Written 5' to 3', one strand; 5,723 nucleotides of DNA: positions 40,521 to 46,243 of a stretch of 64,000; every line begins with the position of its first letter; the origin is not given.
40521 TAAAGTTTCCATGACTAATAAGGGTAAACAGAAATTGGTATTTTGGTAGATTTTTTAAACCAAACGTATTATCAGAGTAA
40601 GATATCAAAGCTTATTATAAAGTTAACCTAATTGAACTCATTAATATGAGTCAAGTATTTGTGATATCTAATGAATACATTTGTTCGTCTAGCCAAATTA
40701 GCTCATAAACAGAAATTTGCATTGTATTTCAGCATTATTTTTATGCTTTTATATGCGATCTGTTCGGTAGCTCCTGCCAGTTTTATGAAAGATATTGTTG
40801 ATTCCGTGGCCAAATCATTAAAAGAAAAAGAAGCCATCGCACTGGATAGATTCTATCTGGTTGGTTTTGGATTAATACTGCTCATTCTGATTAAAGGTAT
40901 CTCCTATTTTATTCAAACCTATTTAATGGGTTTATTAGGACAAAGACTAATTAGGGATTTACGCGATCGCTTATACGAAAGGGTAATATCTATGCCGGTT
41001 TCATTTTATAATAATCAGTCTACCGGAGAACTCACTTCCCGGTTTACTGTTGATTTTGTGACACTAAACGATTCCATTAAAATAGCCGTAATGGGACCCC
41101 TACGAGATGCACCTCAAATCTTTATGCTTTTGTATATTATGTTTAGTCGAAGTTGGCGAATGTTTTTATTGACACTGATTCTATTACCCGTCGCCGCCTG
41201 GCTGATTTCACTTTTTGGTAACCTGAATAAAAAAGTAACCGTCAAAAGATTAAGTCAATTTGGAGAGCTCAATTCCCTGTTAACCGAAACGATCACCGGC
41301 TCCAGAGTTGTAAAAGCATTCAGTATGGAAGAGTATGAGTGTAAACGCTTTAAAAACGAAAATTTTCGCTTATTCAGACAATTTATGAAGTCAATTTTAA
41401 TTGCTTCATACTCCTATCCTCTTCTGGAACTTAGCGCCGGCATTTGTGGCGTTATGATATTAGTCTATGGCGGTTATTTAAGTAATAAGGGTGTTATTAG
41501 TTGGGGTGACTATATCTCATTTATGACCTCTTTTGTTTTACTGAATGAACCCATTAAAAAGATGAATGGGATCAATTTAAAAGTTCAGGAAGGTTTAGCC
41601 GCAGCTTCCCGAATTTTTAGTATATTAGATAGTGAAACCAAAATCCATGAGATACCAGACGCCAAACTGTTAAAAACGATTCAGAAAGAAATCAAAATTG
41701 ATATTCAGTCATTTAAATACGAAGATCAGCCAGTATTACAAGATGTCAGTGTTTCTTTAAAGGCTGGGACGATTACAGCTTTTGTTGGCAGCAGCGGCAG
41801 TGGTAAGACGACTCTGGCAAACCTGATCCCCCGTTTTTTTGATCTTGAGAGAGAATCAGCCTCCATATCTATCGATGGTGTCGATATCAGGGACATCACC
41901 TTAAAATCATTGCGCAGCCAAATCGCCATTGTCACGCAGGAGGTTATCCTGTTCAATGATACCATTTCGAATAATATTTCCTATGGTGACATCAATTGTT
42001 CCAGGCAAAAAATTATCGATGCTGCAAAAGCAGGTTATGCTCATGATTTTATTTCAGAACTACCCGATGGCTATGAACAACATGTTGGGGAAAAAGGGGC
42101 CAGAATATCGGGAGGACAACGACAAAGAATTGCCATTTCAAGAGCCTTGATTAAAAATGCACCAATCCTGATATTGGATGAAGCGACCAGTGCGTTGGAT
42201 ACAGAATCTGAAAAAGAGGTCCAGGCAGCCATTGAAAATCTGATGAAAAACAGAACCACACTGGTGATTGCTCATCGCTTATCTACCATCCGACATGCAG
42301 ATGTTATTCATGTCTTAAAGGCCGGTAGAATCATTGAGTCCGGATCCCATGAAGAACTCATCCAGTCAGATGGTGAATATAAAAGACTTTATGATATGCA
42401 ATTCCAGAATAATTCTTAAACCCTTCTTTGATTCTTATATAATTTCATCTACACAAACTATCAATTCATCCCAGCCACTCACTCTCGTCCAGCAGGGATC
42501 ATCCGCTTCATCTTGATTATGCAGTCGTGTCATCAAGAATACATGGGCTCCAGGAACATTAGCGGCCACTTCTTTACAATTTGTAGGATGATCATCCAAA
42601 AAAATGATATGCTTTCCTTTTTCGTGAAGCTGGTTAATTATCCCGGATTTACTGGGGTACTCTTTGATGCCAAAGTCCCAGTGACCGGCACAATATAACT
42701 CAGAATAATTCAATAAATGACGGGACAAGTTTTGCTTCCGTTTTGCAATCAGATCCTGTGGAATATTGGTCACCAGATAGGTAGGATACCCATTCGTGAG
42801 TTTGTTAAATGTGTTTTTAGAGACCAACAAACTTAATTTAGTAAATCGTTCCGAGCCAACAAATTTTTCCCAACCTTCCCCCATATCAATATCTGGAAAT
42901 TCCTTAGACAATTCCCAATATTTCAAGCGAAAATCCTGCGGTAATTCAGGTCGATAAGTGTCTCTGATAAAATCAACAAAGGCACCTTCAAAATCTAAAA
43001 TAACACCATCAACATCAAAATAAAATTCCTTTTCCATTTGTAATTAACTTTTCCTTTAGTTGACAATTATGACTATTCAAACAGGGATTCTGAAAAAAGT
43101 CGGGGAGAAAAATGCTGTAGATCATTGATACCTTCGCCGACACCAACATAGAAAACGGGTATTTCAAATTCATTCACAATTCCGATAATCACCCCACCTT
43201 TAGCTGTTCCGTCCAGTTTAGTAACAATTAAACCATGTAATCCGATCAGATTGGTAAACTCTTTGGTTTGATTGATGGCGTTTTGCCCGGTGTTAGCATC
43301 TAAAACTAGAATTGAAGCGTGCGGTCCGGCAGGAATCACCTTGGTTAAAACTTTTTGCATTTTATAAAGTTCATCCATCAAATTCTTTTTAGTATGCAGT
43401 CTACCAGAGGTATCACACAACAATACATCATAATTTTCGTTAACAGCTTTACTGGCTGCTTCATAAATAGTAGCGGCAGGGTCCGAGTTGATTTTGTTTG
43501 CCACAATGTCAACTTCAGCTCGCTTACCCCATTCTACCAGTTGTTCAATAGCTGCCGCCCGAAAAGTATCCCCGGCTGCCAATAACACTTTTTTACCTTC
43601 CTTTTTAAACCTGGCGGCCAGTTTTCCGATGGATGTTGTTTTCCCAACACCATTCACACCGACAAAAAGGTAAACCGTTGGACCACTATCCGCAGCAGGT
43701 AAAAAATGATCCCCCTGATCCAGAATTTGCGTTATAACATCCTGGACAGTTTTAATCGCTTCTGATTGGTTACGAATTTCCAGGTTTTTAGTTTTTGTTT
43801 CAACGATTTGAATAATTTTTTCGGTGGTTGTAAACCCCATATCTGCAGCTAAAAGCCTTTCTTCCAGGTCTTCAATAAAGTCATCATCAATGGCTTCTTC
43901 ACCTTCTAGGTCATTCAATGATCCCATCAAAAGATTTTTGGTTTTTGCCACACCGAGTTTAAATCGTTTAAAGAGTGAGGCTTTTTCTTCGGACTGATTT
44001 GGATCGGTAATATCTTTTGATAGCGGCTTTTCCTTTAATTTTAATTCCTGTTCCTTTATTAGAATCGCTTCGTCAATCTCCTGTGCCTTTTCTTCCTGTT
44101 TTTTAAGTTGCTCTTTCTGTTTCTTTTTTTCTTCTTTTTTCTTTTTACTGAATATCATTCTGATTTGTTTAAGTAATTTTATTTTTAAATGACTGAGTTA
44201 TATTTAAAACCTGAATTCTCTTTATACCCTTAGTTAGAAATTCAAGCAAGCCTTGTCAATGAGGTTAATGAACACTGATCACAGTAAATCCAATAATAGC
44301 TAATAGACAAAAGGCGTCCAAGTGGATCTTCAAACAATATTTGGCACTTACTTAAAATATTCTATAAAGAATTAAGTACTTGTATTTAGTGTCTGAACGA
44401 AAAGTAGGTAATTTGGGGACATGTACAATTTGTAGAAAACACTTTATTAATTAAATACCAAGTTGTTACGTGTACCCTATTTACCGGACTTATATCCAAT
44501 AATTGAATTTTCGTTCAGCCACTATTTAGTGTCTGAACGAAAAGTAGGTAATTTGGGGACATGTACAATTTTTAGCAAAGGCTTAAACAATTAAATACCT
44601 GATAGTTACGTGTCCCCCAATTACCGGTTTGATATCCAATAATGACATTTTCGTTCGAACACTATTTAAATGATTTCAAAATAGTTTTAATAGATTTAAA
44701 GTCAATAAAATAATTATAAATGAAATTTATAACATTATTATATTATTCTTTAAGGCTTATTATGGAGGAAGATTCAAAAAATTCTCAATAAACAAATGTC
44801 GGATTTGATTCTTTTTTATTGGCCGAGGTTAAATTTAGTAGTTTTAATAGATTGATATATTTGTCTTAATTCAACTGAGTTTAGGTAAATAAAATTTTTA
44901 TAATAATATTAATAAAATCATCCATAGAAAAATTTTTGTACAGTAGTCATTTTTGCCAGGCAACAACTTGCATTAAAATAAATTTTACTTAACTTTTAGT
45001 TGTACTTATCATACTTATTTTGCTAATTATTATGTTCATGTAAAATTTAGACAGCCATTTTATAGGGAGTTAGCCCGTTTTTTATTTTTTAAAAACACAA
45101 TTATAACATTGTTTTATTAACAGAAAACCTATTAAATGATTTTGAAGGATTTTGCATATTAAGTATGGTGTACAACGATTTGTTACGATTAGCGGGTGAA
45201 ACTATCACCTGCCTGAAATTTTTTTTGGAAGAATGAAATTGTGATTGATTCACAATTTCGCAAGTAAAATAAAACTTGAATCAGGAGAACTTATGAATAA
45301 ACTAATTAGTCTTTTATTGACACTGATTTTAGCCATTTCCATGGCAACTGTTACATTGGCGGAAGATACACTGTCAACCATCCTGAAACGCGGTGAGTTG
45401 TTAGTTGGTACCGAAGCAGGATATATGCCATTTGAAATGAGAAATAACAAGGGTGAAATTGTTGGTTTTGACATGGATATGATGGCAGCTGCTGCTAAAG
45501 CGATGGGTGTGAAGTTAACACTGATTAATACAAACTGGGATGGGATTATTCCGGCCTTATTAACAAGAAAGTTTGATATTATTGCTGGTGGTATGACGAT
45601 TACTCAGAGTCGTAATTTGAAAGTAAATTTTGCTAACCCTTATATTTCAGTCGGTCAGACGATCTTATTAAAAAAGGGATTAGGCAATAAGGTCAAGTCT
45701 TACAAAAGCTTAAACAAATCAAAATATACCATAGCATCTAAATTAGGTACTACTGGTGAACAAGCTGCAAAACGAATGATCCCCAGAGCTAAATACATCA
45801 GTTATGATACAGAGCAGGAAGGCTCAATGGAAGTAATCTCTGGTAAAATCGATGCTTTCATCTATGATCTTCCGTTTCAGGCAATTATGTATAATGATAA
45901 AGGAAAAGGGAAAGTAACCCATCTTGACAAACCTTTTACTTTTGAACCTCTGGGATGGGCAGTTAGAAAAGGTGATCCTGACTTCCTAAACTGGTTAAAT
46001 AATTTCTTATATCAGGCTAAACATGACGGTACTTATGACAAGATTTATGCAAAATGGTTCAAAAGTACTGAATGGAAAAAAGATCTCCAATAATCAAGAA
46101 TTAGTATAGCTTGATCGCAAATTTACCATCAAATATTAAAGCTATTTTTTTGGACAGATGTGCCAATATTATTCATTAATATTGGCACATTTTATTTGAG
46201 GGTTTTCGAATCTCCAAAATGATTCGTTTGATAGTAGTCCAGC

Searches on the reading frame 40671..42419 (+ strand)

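Call 60: search_protein_families(library=pfam, proteins=[window:40671-42419:+], max_evalue=0.00001)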
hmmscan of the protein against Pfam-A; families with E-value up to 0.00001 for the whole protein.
window:40671-42419:+ (582 aa): 3 families
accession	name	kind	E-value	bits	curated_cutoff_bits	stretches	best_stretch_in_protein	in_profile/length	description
PF00664.28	ABC_membrane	-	3.3e-49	168.4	28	1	19-294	2-273/274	ABC transporter transmembrane region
PF00005.33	ABC_tran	-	7.8e-29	101.5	25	1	356-507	1-137/137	ABC transporter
PF02463.25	SMC_N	-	1.4e-08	34.9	40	1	368-547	26-209/220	RecF/RecN/SMC N terminal domain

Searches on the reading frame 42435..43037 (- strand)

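Call 62: search_protein_families(library=pfam, proteins=[window:42435-43037:-], max_evalue=0.05)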
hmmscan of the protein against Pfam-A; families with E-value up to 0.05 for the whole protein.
window:42435-43037:- (200 aa): 1 family
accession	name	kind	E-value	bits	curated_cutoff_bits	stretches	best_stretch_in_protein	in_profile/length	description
PF00702.32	Hydrolase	-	0.004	18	26.4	1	7-163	6-136/191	haloacid dehalogenase-like hydrolase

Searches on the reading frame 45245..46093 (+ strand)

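Call 62: search_protein_families(library=pfam, proteins=[window:45245-46093:+], max_evalue=0.05)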
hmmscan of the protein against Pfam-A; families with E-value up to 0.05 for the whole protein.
window:45245-46093:+ (282 aa): 2 families
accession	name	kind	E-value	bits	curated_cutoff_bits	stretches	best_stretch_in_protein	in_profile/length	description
PF00497.25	SBP_bac_3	-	2e-42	144.5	26.4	1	52-273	1-131/132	Bacterial extracellular solute-binding proteins, family 3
PF10613.14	Lig_chan-Glu_bd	-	2.7e-11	44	30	1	71-144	41-113/115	Ligated ion channel L-glutamate- and glycine-binding site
